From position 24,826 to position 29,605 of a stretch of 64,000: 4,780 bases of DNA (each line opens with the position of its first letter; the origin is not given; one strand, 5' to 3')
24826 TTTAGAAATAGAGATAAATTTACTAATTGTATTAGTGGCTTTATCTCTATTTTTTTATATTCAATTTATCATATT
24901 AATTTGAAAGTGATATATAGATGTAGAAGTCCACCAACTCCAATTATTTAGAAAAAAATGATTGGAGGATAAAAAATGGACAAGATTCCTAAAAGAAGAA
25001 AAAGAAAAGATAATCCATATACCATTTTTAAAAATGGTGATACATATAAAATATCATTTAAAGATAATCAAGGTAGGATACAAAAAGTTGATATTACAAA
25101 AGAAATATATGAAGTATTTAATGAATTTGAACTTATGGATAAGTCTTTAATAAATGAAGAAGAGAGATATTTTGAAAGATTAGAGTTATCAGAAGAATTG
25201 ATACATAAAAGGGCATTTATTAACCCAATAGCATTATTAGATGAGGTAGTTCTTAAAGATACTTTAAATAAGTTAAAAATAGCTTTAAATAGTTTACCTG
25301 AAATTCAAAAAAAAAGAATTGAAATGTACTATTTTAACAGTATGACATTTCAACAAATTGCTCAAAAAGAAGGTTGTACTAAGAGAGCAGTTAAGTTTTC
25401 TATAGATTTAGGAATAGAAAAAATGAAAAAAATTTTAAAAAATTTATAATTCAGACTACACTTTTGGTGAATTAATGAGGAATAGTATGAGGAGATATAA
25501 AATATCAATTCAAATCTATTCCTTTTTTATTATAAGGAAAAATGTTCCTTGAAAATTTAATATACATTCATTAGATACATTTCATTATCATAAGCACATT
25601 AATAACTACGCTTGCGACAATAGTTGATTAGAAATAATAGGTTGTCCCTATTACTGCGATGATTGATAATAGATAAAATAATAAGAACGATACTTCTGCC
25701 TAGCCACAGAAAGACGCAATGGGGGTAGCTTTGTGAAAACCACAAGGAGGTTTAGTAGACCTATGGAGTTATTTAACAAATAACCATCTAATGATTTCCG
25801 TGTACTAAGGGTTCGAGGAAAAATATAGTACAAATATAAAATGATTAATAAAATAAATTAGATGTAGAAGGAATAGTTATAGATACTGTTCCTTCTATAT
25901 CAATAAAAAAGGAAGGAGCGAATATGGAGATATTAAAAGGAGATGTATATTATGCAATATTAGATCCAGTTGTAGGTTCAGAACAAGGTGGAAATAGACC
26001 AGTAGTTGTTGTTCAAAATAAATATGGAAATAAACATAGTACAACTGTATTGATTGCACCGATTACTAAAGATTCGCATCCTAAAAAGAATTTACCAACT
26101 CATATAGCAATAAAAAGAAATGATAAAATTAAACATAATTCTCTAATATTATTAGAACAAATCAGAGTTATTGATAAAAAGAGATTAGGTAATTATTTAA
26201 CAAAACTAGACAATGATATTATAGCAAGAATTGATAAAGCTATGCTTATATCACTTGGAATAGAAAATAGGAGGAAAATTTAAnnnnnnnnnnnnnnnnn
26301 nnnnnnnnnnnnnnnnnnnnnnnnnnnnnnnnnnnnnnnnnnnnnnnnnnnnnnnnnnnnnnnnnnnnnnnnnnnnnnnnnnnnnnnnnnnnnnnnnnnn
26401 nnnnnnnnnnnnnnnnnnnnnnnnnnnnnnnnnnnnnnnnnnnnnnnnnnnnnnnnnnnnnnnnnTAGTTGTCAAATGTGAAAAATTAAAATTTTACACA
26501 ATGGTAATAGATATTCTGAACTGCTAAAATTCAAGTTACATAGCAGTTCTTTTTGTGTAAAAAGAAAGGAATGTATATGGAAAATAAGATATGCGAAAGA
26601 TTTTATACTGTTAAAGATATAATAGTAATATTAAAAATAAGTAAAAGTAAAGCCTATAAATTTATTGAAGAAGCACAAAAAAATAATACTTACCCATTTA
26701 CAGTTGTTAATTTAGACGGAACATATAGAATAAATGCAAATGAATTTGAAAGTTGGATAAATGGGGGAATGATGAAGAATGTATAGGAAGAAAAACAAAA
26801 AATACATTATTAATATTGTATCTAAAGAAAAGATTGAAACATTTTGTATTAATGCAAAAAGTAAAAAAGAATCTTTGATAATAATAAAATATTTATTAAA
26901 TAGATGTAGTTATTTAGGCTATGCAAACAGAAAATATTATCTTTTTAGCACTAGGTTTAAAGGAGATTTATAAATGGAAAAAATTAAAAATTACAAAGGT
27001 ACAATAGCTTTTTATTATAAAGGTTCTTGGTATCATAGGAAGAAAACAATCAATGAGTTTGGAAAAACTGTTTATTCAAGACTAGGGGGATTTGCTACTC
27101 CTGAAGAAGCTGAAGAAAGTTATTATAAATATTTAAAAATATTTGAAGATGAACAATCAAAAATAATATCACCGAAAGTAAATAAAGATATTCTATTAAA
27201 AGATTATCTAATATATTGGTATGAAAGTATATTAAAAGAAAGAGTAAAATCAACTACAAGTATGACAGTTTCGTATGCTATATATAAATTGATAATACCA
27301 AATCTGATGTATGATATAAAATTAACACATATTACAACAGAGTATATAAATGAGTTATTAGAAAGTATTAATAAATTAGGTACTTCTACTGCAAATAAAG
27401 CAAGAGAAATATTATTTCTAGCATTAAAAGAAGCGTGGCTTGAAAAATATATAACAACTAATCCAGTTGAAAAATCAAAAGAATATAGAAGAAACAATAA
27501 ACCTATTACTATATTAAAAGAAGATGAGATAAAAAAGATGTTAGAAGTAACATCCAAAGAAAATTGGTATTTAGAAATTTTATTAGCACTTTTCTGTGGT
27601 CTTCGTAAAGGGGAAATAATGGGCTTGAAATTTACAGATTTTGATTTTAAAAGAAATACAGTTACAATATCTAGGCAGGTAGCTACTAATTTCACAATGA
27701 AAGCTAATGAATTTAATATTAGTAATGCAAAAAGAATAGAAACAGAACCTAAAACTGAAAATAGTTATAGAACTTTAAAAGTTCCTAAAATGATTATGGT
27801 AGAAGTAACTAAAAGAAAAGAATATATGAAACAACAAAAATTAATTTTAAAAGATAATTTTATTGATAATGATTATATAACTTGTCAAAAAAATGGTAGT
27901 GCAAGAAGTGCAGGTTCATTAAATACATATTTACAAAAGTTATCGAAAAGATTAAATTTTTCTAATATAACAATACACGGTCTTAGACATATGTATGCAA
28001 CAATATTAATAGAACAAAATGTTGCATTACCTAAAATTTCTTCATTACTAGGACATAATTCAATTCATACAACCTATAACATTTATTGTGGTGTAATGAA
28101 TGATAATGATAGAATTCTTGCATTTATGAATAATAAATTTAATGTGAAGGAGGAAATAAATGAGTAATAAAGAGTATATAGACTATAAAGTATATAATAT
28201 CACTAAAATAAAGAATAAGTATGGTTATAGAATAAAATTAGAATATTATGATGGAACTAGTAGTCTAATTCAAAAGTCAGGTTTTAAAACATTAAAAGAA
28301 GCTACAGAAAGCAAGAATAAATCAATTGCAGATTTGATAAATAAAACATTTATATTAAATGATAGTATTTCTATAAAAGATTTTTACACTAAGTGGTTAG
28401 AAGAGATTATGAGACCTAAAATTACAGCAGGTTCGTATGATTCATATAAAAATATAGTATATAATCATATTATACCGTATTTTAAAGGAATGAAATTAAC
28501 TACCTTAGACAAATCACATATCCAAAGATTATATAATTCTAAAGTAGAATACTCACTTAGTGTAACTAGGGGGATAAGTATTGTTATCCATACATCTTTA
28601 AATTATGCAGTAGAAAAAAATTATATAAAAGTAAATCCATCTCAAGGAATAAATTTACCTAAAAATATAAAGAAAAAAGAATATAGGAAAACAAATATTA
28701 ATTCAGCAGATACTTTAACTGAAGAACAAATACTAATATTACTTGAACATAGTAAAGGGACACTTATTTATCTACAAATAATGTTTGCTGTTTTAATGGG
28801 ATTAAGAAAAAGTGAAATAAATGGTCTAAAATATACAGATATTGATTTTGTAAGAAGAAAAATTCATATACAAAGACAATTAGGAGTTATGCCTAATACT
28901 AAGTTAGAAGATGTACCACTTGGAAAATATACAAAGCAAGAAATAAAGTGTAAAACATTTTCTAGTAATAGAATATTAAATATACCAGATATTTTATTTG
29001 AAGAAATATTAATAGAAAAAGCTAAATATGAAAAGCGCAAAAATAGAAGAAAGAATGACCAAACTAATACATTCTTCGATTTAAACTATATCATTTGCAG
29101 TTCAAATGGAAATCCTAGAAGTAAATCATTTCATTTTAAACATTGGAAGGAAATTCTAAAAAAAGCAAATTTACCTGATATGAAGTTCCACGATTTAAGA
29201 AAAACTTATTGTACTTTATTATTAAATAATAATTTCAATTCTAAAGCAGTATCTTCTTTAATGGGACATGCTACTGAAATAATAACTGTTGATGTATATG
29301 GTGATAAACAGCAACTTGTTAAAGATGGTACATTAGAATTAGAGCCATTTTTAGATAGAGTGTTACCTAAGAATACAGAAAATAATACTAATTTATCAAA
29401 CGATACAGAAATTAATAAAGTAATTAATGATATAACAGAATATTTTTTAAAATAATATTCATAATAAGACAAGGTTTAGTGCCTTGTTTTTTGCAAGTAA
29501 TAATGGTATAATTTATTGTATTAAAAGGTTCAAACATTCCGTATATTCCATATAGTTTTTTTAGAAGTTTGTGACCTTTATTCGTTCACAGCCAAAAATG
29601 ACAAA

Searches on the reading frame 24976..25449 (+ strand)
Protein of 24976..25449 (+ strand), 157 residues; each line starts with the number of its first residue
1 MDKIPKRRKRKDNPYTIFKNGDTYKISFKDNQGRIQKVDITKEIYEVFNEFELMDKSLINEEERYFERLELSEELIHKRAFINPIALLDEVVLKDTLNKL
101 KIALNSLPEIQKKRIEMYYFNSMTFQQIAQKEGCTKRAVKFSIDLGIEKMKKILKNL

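Call 36: search_protein_families(library=pfam, proteins=[window:24976-25449:+], max_evalue=0.001)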
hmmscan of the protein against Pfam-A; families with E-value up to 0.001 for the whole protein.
window:24976-25449:+ (157 aa): 2 families
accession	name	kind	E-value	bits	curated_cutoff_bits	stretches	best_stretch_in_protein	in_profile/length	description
PF08281.18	Sigma70_r4_2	-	4.1e-08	33.2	25.7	1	103-145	7-49/54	Sigma-70, region 4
PF04545.22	Sigma70_r4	-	6.3e-07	29.3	24.1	1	103-151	1-49/50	Sigma-70, region 4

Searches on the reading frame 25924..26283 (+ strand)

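Call 36: search_protein_families(library=pfam, proteins=[window:25924-26283:+], max_evalue=0.001)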
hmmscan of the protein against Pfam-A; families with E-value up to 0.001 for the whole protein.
window:25924-26283:+ (119 aa): 1 family
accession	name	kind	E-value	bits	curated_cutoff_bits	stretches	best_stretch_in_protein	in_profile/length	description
PF02452.23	PemK_toxin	-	7e-30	103.9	23.1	1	5-109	2-107/109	PemK-like, MazF-like toxin of type II toxin-antitoxin system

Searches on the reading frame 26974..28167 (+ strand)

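Call 45: search_protein_families(library=pfam, proteins=[window:26974-28167:+], max_evalue=0.0001)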
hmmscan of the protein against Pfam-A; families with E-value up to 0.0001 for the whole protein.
window:26974-28167:+ (397 aa): 2 families
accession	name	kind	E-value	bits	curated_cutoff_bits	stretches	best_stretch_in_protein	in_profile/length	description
PF00589.27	Phage_integrase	-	4.1e-20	72.7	27.1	1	181-372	3-166/172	Phage integrase family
PF14659.12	Phage_int_SAM_3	-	2.6e-05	24.8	22.6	1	75-129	2-54/58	Phage integrase, N-terminal SAM-like domain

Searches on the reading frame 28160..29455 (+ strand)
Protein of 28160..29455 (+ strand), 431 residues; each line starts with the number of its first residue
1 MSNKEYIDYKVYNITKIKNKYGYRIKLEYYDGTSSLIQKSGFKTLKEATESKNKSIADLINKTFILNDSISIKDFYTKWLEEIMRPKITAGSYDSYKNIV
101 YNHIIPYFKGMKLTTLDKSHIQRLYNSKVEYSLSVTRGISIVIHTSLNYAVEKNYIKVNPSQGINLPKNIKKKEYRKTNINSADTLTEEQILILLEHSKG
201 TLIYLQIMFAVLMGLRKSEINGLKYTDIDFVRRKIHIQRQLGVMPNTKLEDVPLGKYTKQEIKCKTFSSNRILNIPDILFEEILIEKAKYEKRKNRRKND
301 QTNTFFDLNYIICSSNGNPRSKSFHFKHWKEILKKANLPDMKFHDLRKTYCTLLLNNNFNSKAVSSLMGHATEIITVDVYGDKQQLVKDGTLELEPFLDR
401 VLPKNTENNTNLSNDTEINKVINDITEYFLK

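Call 45: search_protein_families(library=pfam, proteins=[window:28160-29455:+], max_evalue=0.0001)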
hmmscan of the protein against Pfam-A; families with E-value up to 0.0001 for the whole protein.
window:28160-29455:+ (431 aa): 2 families
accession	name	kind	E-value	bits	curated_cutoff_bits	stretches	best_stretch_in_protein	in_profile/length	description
PF00589.27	Phage_integrase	-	3.4e-19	69.7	27.1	1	185-383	2-168/172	Phage integrase family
PF14659.12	Phage_int_SAM_3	-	8.5e-16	58.4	22.6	1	72-127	2-56/58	Phage integrase, N-terminal SAM-like domain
